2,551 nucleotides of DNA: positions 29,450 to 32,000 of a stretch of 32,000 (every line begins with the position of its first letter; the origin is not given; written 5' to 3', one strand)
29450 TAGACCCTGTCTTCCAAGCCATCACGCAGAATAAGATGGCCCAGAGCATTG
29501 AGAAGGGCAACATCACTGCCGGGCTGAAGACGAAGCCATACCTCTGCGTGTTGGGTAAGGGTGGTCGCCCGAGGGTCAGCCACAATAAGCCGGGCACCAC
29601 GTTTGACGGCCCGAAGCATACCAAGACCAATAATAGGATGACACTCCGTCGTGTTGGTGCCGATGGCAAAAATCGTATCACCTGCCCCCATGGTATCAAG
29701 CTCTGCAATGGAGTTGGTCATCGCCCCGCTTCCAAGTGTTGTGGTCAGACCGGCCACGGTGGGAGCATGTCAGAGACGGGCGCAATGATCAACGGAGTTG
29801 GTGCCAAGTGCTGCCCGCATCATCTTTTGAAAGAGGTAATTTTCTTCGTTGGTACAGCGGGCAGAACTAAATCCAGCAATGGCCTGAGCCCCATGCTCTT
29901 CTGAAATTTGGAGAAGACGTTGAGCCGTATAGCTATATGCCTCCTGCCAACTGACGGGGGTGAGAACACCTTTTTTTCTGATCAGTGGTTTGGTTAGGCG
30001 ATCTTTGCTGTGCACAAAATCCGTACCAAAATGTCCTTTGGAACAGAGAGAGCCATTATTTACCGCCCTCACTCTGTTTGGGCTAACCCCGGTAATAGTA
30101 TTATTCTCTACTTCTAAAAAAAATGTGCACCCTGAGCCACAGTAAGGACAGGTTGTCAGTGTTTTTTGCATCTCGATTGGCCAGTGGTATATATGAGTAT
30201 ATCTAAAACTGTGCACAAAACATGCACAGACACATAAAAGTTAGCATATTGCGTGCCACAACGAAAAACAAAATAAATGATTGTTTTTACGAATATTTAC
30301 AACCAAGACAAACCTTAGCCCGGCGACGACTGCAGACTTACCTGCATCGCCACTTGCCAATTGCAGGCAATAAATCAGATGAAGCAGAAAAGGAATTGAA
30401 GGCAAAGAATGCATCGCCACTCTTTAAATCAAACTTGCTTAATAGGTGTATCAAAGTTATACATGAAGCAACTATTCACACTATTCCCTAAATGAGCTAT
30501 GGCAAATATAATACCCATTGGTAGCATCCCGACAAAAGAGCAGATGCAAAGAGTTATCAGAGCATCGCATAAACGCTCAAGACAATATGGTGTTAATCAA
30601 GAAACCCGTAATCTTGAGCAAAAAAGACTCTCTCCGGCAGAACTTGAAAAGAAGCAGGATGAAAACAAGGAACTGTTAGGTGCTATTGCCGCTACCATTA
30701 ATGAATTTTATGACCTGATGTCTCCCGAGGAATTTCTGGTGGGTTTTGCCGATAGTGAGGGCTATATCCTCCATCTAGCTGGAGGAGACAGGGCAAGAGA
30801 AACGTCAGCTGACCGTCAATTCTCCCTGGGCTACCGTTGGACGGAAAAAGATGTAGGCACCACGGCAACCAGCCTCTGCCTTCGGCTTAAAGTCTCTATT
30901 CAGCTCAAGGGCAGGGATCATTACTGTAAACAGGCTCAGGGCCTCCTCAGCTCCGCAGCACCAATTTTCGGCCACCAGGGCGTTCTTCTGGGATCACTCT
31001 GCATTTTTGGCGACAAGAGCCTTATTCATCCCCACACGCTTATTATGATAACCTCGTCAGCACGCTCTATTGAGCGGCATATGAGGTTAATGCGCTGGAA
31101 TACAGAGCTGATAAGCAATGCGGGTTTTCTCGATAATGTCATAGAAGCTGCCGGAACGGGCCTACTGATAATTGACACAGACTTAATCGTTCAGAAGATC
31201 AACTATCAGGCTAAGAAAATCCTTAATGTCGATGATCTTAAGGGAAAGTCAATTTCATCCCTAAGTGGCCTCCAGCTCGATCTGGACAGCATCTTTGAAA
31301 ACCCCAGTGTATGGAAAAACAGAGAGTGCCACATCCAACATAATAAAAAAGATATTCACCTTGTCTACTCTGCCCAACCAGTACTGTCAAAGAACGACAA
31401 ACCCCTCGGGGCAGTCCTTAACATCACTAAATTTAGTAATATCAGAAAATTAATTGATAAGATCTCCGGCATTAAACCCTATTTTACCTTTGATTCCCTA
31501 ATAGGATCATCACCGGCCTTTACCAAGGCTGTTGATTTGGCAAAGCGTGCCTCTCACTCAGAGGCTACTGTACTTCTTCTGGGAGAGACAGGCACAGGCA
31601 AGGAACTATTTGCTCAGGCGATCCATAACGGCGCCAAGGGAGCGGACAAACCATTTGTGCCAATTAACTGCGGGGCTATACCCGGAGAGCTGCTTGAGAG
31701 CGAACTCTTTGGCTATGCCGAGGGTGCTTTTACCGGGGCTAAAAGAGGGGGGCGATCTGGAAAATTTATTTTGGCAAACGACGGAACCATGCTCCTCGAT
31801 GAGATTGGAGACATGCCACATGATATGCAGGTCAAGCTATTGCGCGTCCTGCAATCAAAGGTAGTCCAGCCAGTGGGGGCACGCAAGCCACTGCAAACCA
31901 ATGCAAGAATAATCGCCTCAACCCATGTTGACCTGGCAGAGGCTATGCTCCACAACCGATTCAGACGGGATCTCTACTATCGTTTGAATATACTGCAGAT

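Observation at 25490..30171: Soluble HDCR-type module: Sec-formate dehydrogenase, HycB, [FeFe]-hydrogenase, HycB in one tightly coupled operon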

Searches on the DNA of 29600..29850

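Call 65: search_rna_families(source=window, start=29600, end=29850, threshold=evalue, max_evalue=10, show_alignments=3)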
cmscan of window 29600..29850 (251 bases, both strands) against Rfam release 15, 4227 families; matches with E-value up to 10: 3.
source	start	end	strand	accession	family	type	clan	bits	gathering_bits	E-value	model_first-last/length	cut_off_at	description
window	29717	29775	-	RF01989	SECIS_3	Cis-reg;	-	35.9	63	8.6e-07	1-59/59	no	Selenocysteine insertion sequence 3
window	29730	29830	-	RF01514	Afu_513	Gene; snRNA; snoRNA; CD-box;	-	17.9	48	0.066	1-103/103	no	A. fumigatus snoRNA Afu_513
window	29714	29792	+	RF01019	mir-922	Gene; miRNA;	-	13.9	95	4.2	1-81/81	no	mir-922 microRNA precursor family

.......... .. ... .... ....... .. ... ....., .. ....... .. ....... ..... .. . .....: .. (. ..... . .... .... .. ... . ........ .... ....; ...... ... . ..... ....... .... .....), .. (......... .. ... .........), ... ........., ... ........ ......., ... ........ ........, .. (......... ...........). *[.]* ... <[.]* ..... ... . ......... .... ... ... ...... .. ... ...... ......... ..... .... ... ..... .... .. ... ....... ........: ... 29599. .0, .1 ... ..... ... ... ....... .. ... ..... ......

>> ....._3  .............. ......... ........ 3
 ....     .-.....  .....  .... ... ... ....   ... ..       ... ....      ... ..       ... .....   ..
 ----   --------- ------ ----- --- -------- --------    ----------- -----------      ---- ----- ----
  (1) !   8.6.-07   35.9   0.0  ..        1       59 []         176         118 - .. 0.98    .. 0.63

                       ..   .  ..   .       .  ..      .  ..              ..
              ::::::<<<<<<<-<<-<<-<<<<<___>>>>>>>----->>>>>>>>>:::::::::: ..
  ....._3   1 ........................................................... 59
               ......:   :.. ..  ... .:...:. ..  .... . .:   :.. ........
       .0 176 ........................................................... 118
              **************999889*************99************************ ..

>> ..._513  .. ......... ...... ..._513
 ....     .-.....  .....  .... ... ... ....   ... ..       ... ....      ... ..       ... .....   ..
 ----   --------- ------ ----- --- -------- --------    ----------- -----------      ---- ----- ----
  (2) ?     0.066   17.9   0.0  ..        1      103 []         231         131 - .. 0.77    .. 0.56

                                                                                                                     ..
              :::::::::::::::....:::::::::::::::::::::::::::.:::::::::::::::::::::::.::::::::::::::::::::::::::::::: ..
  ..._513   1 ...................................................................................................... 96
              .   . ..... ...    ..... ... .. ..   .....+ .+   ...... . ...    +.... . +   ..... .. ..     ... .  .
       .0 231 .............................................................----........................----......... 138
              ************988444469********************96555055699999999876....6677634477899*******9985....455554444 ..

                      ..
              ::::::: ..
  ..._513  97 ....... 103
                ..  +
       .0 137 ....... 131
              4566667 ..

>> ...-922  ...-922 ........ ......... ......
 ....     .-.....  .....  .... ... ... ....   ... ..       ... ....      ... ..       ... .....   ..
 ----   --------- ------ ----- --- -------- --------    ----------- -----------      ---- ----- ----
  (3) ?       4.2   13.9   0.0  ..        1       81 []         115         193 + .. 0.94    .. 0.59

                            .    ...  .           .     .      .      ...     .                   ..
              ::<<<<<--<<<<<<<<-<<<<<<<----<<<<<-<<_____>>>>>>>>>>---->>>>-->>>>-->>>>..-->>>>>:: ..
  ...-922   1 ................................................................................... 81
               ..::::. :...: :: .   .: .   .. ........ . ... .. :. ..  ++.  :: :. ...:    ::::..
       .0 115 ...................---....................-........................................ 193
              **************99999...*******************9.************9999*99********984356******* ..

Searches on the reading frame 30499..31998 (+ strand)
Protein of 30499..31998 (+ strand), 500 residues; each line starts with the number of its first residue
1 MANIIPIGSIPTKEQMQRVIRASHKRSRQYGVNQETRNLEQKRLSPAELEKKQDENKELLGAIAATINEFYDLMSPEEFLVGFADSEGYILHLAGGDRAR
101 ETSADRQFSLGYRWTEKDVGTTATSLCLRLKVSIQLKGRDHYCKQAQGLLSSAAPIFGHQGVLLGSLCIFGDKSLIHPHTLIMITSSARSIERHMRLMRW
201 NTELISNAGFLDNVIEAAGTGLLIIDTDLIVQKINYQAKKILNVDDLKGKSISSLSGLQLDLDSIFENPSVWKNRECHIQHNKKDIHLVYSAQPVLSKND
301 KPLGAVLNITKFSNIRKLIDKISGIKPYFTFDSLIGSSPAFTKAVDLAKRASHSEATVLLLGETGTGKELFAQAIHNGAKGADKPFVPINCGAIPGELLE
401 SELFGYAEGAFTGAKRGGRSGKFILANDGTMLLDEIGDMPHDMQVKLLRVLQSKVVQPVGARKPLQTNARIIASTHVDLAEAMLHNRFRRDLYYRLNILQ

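Call 92: search_protein_families(library=pfam, proteins=[window:30499-31998:+], max_evalue=0.01)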
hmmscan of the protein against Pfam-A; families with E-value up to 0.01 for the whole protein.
window:30499-31998:+ (500 aa): 7 families
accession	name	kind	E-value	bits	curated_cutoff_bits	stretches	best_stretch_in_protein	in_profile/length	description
PF00158.32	Sigma54_activat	-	9.1e-64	214.6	20.2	1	334-499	1-165/168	Sigma-54 interaction domain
PF14532.12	Sigma54_activ_2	-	3e-15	57.1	25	1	335-496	1-128/138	Sigma-54 interaction domain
PF07724.20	AAA_2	-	0.00085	19.8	27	1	355-482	3-130/166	AAA domain (Cdc48 subfamily)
PF13426.13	PAS_9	-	0.0009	19.9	27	1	221-307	3-96/103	PAS domain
PF07728.20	AAA_5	-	0.0017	18.8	22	1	358-476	2-122/139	AAA domain (dynein-related subfamily)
PF01078.27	Mg_chelatase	-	0.0021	17.9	20.3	0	410-463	89-142/207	Magnesium chelatase, subunit ChlI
PF00004.35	AAA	-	0.0048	17.8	21.2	0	358-493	1-128/131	ATPase family associated with various cellular activities (AAA)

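Call 93: search_protein_families(library=ncbifam, proteins=[window:30499-31998:+], max_evalue=1e-20)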
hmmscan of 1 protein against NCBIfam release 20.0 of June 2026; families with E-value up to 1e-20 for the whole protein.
window:30499-31998:+ (500 aa): 24 families
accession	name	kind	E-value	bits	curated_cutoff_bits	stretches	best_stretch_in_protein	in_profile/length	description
NF041552.1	TF_PrdR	equivalog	1.4e-74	251.4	795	1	210-499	135-433/577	sigma-54 dependent transcriptional regulator PrdR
NF008485.2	PRK11388.1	equivalog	2.2e-68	231.1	551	1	44-497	45-493/643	dihydroxyacetone kinase operon transcriptional regulator DhaR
TIGR02329.1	propionate_PrpR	equivalog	2.2e-64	218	499.2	1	288-500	168-380/526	propionate catabolism operon regulatory protein PrpR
NF011953.0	PRK15424.1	equivalog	8.9e-60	202.8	703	1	288-499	178-394/538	propionate catabolism operon regulatory protein PrpR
TIGR01817.1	nifA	equivalog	9.6e-60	202.8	528.85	1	331-499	195-362/534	nif-specific transcriptional activator NifA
TIGR02915.1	PEP_resp_reg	equivalog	1e-58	199.3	502.6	1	330-497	137-303/445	PEP-CTERM-box response regulator transcription factor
NF003451.0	PRK05022.1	equivalog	5.3e-58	197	476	1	332-498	190-355/512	nitric oxide reductase transcriptional regulator NorR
NF038308.1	RNA_repair_RtcR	equivalog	1.3e-57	195.9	650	1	326-499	174-350/530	RNA repair transcriptional activator RtcR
NF011695.0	PRK15115.1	equivalog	1.8e-57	195.1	763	1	332-499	135-301/445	two-component system response regulator GlrR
TIGR01818.1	ntrC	equivalog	1.1e-55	189.2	558.6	1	333-499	135-300/463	nitrogen regulation protein NR(I)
NF049963.1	RespRegFlgRCampy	domain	3.5e-53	181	750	1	333-498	135-299/429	fla regulon two-component system response regulator FlgR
NF008469.0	PRK11361.1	equivalog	1.7e-52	178.7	714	1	328-499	139-309/461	acetoacetate metabolism transcriptional regulator AtoC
NF050807.1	TransRegFlbDCaul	equivalog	2.7e-52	178.2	750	1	333-499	119-284/454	sigma-54-dependent transcriptional regulator FlbD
NF007689.0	PRK10365.1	equivalog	2.7e-49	168.2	760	1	333-499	140-305/441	sigma-54-dependent response regulator transcription factor ZraR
NF011958.0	PRK15429.1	equivalog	6.2e-49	167.2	830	1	330-499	377-545/692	formate hydrogenlyase transcriptional activator FlhA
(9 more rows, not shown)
